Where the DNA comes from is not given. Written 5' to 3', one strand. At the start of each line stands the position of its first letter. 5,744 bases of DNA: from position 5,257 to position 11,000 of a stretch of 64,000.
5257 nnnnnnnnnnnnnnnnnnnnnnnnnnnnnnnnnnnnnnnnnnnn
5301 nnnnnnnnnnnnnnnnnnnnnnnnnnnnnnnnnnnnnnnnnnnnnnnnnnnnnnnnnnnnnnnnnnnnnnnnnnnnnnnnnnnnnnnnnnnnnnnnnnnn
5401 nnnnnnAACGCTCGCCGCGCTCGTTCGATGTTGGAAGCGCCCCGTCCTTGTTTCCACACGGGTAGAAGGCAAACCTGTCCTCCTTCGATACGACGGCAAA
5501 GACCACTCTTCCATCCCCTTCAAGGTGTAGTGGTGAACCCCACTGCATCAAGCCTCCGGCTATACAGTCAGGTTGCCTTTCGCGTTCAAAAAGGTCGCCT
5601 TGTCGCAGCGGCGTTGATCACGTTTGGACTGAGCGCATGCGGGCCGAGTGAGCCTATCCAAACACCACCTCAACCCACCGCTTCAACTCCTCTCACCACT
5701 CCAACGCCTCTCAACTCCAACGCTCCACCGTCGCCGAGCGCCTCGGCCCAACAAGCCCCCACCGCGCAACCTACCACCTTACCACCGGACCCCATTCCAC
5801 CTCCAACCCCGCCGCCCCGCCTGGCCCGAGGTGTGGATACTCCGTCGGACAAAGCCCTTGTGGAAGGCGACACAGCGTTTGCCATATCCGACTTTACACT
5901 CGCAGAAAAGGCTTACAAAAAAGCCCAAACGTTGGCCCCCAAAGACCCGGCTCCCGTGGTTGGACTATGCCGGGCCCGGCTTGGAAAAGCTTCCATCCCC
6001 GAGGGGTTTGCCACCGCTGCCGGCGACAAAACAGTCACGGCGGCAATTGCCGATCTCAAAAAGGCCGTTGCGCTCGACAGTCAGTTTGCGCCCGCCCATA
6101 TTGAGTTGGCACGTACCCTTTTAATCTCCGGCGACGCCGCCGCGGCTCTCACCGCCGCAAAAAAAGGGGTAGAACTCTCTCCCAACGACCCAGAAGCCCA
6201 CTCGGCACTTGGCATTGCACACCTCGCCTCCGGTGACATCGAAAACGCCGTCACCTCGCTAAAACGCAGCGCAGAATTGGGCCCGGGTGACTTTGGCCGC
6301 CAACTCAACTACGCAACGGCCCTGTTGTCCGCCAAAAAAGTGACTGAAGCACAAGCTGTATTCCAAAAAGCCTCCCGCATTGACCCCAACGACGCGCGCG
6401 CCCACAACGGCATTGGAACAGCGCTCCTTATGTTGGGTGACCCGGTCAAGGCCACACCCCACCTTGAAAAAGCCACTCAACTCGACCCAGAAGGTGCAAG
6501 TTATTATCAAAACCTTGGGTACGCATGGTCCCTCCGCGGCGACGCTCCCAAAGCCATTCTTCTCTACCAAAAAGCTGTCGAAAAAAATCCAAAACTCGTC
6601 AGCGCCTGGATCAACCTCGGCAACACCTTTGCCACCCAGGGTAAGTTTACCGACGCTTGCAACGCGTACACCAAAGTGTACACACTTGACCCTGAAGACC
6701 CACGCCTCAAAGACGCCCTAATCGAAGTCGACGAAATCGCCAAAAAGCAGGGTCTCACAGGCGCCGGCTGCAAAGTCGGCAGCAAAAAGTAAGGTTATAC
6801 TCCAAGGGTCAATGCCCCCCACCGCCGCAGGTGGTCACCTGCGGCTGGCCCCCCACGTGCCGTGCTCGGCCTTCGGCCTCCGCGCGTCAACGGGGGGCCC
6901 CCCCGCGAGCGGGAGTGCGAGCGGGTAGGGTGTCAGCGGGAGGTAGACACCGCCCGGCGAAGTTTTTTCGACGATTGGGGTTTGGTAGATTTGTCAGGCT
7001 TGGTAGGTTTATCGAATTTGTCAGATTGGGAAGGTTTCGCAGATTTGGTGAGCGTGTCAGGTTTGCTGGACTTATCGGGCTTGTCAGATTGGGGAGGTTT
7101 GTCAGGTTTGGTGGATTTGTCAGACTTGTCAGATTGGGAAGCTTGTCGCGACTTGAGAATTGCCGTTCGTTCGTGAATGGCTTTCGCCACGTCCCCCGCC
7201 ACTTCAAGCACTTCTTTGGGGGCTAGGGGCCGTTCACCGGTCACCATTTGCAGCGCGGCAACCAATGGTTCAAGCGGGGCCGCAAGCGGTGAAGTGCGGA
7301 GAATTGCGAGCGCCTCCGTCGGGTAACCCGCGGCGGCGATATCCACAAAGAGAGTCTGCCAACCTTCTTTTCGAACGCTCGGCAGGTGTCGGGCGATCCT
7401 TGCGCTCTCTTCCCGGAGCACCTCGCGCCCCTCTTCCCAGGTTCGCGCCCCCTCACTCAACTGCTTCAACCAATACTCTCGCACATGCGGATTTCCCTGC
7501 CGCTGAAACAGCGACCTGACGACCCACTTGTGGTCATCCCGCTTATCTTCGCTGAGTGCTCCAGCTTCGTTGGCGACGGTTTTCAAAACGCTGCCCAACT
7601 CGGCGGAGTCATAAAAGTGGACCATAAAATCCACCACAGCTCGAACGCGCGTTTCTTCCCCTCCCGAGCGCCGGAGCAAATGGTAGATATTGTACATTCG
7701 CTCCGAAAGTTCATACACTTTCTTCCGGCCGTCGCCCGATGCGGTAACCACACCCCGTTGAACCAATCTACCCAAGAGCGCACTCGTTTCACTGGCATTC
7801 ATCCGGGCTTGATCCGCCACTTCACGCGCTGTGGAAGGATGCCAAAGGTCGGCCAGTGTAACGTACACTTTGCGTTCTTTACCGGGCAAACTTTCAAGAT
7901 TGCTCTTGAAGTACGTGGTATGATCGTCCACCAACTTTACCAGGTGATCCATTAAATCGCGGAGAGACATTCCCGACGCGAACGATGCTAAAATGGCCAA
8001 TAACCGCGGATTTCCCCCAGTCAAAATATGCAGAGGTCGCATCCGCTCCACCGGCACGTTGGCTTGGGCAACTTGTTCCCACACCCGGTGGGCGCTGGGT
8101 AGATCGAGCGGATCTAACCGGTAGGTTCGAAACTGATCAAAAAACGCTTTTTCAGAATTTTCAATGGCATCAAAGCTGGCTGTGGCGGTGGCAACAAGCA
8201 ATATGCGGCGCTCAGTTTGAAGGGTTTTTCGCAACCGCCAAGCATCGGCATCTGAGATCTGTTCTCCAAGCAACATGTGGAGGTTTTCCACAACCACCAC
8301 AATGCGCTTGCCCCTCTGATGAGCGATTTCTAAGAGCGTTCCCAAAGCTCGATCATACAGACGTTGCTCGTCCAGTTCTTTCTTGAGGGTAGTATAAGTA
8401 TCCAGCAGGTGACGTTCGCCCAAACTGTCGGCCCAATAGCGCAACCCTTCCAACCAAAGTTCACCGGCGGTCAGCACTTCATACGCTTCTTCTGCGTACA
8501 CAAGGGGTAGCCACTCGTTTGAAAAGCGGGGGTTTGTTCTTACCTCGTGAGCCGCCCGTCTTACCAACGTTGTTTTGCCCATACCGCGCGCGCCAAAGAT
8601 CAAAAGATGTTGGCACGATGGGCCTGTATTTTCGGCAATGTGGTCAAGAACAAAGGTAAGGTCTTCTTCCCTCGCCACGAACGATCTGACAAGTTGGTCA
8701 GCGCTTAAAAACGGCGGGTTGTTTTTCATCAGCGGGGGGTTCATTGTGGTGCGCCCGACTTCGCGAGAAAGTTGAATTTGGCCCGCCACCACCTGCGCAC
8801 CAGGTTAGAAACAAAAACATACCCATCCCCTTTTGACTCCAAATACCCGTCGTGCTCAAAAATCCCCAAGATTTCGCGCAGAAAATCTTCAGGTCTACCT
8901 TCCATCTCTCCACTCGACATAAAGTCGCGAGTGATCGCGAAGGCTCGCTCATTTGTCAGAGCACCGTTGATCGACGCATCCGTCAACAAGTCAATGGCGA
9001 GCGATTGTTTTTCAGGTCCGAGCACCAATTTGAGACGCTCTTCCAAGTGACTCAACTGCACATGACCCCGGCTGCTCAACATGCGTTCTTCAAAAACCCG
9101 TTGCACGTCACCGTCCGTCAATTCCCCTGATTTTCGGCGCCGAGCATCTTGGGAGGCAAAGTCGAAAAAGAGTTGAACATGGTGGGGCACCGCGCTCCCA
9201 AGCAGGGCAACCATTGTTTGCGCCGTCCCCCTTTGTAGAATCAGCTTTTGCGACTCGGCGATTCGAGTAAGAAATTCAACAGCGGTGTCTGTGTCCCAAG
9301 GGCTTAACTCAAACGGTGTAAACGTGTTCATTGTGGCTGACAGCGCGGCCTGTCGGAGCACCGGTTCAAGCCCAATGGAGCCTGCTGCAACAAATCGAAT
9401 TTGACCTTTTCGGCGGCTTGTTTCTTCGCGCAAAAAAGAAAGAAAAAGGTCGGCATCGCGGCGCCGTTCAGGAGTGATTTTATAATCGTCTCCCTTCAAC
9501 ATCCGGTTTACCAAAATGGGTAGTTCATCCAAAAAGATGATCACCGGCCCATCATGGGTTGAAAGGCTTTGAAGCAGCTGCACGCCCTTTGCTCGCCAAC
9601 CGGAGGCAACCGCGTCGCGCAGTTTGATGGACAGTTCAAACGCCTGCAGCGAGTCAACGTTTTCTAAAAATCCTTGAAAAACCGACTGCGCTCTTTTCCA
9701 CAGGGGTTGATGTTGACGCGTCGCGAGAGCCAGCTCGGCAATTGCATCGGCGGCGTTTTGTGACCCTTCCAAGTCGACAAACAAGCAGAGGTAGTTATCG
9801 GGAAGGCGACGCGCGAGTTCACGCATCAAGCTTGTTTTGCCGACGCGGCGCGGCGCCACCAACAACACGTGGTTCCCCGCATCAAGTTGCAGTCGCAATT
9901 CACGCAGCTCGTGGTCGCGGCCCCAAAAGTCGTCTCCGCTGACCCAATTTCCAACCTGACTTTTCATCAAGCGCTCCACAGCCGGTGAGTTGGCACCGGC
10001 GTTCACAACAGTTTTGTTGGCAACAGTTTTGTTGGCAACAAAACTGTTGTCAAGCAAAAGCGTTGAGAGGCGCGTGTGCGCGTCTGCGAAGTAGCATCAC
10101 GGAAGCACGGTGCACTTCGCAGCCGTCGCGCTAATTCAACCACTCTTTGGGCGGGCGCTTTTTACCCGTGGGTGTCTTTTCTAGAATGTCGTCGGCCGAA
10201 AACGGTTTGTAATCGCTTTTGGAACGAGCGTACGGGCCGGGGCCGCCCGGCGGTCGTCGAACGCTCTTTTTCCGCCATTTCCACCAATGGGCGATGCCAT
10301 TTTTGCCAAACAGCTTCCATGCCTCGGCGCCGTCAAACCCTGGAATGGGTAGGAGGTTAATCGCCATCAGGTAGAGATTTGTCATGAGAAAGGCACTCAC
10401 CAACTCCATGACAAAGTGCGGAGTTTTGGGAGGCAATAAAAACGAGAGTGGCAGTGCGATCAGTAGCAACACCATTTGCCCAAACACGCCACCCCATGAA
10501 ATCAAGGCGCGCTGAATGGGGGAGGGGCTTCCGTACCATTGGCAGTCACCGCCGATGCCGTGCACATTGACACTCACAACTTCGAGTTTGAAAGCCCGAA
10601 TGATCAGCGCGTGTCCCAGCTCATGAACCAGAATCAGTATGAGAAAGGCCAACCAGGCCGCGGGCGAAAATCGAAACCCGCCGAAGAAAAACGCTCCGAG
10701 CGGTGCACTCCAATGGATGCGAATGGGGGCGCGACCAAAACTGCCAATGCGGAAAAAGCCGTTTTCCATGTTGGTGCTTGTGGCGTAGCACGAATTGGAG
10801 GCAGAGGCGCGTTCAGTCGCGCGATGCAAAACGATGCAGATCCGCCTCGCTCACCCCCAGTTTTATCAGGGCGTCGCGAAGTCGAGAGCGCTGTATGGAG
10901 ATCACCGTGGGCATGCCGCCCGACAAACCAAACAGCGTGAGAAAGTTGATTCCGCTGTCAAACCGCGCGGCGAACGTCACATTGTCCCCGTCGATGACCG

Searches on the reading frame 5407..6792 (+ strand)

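Call 84: search_protein_families(library=pfam, proteins=[window:5407-6792:+], max_evalue=0.0001)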
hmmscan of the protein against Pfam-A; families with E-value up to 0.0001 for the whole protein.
window:5407-6792:+ (461 aa): 18 families
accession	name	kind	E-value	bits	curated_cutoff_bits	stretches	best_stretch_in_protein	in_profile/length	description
PF07719.23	TPR_2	-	2.3e-37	124.4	27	0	400-431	3-34/34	Tetratricopeptide repeat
PF00515.34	TPR_1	-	2.7e-33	112.8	27.8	1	330-362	1-33/34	Tetratricopeptide repeat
PF13414.12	TPR_11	-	9e-33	112.1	26.8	3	377-412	7-42/42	TPR repeat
PF13432.12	TPR_16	-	1e-28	99.8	32.7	3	233-295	2-64/65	Tetratricopeptide repeat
PF13431.12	TPR_17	-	1.1e-27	94.4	24.4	1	386-418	1-33/34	Tetratricopeptide repeat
PF14559.12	TPR_19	-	1.6e-27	96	25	2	273-334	2-63/68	Tetratricopeptide repeat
PF13428.12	TPR_14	-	5.3e-26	88.9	23.5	0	230-269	3-42/44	Tetratricopeptide repeat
PF13181.12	TPR_8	-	5e-25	85.9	25.7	0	399-431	2-34/34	Tetratricopeptide repeat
PF23914.1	TPR_CcmH_CycH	-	1.1e-21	77.7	42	1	308-393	62-150/158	Cytochrome c-type biogenesis protein H TPR domain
PF13424.12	TPR_12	-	1.6e-17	63.9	30.1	1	300-360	7-75/77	Tetratricopeptide repeat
PF07721.20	TPR_4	-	3.1e-10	40.1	27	0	229-251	2-24/26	Tetratricopeptide repeat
PF13176.12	TPR_7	-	3.4e-10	39.6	27.9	0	400-432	1-33/36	Tetratricopeptide repeat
PF13174.12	TPR_6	-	9.6e-08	32.6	26.3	0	369-396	5-32/33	Tetratricopeptide repeat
PF25063.1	ARM_TT21_C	-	2.5e-07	31.2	35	0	270-378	29-136/209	Tetratricopeptide repeat protein 21 C-terminal ARM domain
PF13371.12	TPR_9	-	7.8e-07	29.5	35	0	307-364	6-63/73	Tetratricopeptide repeat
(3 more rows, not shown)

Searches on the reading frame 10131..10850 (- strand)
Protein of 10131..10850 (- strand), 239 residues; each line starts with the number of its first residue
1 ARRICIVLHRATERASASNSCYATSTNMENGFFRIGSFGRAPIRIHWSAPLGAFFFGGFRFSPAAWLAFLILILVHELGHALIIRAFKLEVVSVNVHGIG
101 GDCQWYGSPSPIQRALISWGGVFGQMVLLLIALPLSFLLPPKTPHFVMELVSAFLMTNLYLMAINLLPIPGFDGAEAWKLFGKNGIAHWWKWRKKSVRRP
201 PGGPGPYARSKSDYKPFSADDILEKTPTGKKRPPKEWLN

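Call 84: search_protein_families(library=pfam, proteins=[window:10131-10850:-], max_evalue=0.0001)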
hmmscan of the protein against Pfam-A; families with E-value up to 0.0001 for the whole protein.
window:10131-10850:- (239 aa): 2 families
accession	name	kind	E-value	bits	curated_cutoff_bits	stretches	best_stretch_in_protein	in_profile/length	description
PF02163.28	Peptidase_M50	-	8.6e-08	32.2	27.2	0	65-130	2-94/221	Peptidase family M50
PF13398.12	Peptidase_M50B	-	7.4e-05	23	26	1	68-160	20-110/201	Peptidase M50B-like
